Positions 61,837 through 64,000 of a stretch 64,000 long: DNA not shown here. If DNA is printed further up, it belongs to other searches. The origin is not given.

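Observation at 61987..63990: Bacterial ROCO (LRR-Roc-COR) GTPase immediately downstream of TA modules and repeat scars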

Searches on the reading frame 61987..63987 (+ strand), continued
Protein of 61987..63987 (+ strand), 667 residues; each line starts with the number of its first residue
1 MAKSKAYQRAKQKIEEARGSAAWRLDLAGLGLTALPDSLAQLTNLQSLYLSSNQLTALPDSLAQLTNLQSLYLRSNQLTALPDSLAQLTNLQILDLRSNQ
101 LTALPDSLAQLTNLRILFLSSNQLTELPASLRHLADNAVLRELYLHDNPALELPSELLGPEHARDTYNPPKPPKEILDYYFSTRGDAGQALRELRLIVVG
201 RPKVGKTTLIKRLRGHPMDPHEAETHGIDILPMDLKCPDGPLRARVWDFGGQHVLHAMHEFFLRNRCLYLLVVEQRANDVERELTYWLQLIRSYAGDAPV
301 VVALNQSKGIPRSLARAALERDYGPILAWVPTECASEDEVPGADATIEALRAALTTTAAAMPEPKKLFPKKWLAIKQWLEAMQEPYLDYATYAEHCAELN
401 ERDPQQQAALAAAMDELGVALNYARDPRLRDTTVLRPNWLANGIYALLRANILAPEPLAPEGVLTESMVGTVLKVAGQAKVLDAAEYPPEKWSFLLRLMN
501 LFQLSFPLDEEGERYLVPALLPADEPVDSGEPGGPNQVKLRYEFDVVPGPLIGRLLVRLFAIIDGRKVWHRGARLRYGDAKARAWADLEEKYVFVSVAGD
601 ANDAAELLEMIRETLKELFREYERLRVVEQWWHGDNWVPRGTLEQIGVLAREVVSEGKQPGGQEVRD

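Call 6: search_solved_structures(query=window:61987-63987:+, max_evalue=0.001, show_alignments=2)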
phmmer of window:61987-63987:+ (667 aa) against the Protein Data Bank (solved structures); distinct sequences matched with E-value up to 0.001: 566 (the best 60 are shown).
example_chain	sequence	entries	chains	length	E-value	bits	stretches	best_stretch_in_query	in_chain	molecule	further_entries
9ijj_4X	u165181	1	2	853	1.2e-71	245.6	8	28-129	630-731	Leucine-rich repeat and death domain-containing protein 1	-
4u08_A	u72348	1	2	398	2.6e-71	244.4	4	24-133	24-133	LIC11098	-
4u06_A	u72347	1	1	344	1.5e-68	235.3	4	25-133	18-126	LIC10831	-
4u09_A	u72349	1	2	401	1.9e-58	201.9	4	23-129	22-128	LIC12759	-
9fqr_Xo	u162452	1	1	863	1.3e-57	199.1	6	28-132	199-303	Leucine rich repeats and death domain containing 1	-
7txh_B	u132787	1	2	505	7.3e-55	190.1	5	12-156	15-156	Leucine-rich repeat protein SHOC-2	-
4wnr_A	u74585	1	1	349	1e-54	189.6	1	175-519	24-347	Leucine-rich-repeat protein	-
9btm_B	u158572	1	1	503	2e-54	188.6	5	12-156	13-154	Leucine-rich repeat protein SHOC-2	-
7tyg_A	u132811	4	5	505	2.1e-54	188.6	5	12-156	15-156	Leucine-rich repeat protein SHOC-2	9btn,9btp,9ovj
9o65_A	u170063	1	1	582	2.2e-54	188.5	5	12-156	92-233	Leucine-rich repeat protein SHOC-2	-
7tvg_D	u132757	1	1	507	2.9e-54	188.1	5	12-157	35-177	Leucine-rich repeat protein SHOC-2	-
7t7a_A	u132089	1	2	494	3.1e-54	188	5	14-156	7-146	Leucine-rich repeat protein SHOC-2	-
7tvf_A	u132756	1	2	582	5.5e-54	187.2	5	12-156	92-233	Leucine-rich repeat protein SHOC-2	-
7upi_C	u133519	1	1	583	5.6e-54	187.2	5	12-156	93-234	Leucine-rich repeat protein SHOC-2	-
6hlu_A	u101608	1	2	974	6.4e-54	187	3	39-629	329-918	Rab family protein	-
3dpu_A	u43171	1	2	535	8.2e-36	127.1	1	183-629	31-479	Rab family protein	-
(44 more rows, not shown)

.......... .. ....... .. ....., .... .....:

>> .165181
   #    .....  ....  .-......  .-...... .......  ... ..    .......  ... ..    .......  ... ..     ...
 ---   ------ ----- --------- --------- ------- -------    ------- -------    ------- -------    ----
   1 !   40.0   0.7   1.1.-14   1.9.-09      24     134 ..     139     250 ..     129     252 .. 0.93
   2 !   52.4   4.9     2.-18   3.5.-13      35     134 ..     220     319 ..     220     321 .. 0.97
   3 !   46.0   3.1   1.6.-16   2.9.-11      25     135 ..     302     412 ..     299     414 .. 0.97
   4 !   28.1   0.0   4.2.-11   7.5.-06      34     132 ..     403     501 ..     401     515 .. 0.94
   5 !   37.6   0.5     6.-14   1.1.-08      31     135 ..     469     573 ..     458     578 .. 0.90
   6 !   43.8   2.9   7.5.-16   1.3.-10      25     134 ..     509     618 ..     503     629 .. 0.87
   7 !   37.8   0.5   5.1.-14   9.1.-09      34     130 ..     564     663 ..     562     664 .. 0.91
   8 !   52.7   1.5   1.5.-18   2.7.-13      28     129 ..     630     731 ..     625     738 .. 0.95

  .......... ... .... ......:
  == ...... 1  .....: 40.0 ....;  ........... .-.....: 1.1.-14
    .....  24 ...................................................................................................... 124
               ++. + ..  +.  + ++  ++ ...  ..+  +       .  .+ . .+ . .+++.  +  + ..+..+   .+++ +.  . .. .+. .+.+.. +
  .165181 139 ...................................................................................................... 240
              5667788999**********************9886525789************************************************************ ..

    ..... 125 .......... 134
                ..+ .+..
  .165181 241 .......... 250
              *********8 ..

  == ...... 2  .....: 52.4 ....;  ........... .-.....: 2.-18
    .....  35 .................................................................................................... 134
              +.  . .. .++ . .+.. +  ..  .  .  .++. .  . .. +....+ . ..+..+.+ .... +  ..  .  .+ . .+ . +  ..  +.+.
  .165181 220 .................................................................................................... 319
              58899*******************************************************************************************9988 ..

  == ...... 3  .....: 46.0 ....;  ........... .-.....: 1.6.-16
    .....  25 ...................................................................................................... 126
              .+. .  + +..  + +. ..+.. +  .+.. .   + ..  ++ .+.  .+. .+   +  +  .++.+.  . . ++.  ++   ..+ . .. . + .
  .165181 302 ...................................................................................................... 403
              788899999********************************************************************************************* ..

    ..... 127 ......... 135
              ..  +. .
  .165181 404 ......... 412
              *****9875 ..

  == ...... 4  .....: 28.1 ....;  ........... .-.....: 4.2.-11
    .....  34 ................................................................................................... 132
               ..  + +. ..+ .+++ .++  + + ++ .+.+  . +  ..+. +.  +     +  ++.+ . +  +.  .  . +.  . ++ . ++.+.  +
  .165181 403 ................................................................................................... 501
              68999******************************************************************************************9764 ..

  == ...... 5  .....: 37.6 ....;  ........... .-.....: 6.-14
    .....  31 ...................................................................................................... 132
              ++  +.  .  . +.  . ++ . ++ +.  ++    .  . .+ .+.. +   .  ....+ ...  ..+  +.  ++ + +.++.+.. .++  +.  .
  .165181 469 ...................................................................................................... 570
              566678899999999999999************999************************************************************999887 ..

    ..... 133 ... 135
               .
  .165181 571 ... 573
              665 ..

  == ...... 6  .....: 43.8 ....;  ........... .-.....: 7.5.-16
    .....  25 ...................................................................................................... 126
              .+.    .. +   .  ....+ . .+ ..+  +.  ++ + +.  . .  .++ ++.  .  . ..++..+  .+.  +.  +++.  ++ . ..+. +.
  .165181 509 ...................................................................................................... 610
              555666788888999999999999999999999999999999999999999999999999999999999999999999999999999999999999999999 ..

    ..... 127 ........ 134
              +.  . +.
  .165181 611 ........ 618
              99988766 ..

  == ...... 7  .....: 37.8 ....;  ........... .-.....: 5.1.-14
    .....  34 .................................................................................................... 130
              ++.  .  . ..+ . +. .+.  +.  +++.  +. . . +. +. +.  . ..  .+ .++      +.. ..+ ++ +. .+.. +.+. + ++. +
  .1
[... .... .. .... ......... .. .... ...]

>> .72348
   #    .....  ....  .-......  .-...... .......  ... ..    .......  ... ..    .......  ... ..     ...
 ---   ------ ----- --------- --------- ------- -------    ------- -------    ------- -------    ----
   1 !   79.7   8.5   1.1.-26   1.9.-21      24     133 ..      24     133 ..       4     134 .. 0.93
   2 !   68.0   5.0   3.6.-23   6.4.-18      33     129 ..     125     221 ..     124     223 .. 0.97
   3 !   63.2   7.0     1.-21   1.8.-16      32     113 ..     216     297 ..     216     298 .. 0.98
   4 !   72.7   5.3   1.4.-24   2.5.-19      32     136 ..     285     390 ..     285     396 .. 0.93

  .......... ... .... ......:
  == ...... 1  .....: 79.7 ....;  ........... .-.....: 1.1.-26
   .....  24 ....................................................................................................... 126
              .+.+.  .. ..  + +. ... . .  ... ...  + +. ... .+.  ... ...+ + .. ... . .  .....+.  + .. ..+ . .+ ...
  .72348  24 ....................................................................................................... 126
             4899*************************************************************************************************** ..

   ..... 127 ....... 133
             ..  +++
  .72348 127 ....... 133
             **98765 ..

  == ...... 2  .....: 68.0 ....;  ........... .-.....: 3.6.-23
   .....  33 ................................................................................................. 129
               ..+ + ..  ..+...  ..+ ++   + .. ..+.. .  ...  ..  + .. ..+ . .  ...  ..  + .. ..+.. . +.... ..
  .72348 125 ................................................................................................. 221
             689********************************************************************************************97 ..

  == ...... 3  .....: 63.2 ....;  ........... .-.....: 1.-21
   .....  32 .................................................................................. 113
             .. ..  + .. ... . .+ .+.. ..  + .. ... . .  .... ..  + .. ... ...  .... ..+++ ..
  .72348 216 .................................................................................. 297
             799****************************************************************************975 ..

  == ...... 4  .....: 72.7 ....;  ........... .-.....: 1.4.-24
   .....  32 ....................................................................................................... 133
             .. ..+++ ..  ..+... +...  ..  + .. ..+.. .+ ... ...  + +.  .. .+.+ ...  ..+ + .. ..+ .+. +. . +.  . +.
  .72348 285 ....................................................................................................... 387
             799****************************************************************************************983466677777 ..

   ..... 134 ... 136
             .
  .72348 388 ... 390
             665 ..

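Call 8: find_encoding_contigs(protein=window:61987-63987:+, flank=10000, max_places=6)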
Protein window:61987-63987:+ (667 aa): no gene with exactly this product is on record in the collection.
